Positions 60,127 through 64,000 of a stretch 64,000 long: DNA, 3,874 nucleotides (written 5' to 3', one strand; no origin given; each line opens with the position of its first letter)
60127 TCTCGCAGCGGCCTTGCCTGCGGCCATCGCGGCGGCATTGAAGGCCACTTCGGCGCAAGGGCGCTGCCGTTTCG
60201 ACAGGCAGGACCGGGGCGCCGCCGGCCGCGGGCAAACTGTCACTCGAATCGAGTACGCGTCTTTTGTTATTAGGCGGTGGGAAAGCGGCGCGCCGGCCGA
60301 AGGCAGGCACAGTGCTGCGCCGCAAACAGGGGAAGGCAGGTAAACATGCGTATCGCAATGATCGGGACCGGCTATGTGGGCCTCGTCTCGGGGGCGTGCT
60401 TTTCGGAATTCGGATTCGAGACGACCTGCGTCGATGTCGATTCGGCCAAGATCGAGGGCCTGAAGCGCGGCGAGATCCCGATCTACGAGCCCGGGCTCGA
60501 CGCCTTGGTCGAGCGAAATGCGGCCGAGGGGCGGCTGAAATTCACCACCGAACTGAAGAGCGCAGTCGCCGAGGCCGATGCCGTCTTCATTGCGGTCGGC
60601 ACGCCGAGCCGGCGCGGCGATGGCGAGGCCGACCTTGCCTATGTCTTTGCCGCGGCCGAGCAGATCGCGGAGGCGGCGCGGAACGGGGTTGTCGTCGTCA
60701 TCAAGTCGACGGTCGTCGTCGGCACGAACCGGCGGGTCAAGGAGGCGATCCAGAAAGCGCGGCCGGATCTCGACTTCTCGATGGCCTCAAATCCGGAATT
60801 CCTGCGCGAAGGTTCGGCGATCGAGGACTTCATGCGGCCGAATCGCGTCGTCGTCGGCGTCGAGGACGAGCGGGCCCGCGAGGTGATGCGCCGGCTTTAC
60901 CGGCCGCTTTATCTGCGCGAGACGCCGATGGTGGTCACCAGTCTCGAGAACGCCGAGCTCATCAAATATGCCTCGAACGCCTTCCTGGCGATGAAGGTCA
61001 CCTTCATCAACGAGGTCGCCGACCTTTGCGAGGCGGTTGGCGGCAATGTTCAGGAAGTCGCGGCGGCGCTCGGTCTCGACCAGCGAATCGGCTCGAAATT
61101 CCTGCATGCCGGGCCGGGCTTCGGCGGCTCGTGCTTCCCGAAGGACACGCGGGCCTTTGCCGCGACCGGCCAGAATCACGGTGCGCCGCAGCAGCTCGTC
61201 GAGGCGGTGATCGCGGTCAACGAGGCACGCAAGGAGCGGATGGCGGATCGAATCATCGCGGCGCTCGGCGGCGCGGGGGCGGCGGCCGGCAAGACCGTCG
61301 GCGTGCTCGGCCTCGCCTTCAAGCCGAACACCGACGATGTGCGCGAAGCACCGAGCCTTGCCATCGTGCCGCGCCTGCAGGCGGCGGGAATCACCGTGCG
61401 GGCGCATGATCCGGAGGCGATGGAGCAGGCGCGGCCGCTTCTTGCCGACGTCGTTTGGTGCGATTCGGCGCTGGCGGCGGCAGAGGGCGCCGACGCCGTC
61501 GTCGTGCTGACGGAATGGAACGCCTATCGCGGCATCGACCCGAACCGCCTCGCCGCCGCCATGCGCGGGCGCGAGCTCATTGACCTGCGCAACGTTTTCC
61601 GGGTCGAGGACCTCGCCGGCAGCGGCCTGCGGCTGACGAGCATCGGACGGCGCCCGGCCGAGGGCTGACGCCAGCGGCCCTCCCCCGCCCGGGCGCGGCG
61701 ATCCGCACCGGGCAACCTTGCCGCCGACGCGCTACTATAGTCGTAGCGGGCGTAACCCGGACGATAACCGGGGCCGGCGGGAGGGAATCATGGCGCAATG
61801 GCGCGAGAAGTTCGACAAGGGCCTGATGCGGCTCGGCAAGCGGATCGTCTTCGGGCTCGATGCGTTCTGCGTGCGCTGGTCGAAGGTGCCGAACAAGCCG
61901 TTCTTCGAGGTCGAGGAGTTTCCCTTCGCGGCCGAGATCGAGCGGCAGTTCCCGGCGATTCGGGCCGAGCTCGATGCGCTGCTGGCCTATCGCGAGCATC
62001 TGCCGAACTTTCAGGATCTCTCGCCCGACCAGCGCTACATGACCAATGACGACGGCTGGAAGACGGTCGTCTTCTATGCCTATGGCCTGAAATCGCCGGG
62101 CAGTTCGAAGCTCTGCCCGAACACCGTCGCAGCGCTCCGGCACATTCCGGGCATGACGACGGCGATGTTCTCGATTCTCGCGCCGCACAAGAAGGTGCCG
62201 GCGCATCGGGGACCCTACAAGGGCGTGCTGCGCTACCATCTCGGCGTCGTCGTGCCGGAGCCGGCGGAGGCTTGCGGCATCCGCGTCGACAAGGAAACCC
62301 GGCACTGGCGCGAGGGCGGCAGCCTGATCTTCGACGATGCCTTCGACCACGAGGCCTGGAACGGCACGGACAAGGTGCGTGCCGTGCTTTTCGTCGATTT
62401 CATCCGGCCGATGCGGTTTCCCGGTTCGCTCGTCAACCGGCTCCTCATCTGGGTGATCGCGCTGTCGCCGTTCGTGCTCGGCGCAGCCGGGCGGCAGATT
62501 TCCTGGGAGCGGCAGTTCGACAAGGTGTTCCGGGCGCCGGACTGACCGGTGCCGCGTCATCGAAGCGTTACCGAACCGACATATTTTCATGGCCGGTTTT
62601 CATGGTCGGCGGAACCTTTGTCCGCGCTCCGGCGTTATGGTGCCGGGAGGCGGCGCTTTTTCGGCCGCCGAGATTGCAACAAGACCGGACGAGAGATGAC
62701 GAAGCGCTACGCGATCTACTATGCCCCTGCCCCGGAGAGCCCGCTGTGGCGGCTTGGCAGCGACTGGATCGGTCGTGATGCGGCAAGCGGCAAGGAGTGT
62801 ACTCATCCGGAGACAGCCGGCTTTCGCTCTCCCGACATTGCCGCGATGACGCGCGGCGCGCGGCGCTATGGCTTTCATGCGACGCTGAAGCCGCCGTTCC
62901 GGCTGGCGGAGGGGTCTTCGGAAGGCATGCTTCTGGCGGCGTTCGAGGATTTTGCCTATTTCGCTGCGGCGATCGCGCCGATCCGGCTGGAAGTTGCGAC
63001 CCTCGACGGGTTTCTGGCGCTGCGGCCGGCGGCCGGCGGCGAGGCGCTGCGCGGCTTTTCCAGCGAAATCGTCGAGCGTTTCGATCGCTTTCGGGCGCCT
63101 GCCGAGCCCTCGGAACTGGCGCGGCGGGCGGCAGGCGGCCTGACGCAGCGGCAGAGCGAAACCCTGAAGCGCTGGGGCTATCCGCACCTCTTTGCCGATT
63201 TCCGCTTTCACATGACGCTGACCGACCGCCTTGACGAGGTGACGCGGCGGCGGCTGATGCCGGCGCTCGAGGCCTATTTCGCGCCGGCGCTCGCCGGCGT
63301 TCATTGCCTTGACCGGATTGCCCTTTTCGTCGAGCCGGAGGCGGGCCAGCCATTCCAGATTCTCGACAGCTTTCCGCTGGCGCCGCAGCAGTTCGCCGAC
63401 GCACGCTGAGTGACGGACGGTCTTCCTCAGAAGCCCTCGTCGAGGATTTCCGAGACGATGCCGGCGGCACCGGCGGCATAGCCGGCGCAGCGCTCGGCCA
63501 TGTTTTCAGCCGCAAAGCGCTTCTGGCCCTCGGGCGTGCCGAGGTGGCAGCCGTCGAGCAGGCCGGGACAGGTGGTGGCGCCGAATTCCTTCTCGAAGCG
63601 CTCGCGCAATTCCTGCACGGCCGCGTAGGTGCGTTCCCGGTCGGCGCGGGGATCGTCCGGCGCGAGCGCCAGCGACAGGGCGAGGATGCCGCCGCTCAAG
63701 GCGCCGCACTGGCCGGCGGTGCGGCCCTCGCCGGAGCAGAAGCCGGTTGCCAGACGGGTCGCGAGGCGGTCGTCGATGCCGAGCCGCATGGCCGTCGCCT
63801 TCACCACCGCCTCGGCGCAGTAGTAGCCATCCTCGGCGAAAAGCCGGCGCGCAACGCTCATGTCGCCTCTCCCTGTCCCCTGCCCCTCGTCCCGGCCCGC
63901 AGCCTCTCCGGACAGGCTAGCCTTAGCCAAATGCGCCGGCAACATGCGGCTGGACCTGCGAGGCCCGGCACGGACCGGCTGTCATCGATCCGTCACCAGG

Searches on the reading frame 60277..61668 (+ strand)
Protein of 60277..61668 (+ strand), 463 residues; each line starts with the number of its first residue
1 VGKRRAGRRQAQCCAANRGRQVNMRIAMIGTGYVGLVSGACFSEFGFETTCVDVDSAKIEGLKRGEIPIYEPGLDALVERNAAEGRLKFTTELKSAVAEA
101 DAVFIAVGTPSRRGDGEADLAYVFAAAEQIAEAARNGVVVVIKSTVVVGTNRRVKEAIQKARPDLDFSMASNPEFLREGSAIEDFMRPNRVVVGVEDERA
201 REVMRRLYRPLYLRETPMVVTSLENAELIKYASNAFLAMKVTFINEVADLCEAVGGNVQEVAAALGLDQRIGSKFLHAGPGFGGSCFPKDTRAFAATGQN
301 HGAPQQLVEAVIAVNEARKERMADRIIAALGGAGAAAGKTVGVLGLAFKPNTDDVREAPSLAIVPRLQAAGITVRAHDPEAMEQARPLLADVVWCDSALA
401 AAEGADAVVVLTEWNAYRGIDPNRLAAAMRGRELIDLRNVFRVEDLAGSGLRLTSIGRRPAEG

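Call 7: search_protein_families(library=pfam, proteins=[window:60277-61668:+])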
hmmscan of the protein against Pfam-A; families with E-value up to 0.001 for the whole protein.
window:60277-61668:+ (463 aa): 5 families
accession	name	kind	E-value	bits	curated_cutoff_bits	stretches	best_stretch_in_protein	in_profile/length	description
PF03721.20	UDPG_MGDP_dh_N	-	2.2e-67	226.7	27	1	24-207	1-187/187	UDP-glucose/GDP-mannose dehydrogenase family, NAD binding domain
PF00984.24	UDPG_MGDP_dh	-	4.2e-36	123.4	25.4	1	224-316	1-93/94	UDP-glucose/GDP-mannose dehydrogenase family, central domain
PF03720.21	UDPG_MGDP_dh_C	-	4.6e-33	114.1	30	1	342-441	1-101/103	UDP-glucose/GDP-mannose dehydrogenase family, UDP binding domain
PF03446.21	NAD_binding_2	-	1.8e-05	25.3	21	1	25-161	1-110/161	NAD binding domain of 6-phosphogluconate dehydrogenase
PF03807.23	F420_oxidored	-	4.2e-05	24.5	21.6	0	362-437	13-91/94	NADP oxidoreductase coenzyme F420-dependent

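Call 17: find_encoding_contigs(protein=window:60346-61668:+, flank=10000, max_places=10)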
Protein window:60346-61668:+ (440 aa): no gene with exactly this product is on record in the collection.

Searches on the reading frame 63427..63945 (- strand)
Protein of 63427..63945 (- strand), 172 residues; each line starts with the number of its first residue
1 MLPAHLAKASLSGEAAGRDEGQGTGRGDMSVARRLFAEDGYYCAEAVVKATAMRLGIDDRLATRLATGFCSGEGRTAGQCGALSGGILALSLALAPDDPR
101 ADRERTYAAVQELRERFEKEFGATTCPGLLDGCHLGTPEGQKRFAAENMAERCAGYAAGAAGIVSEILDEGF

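Call 18: find_encoding_contigs(protein=window:63427-63945:-, flank=10000, max_places=10)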
Protein window:63427-63945:- (172 aa): no gene with exactly this product is on record in the collection.
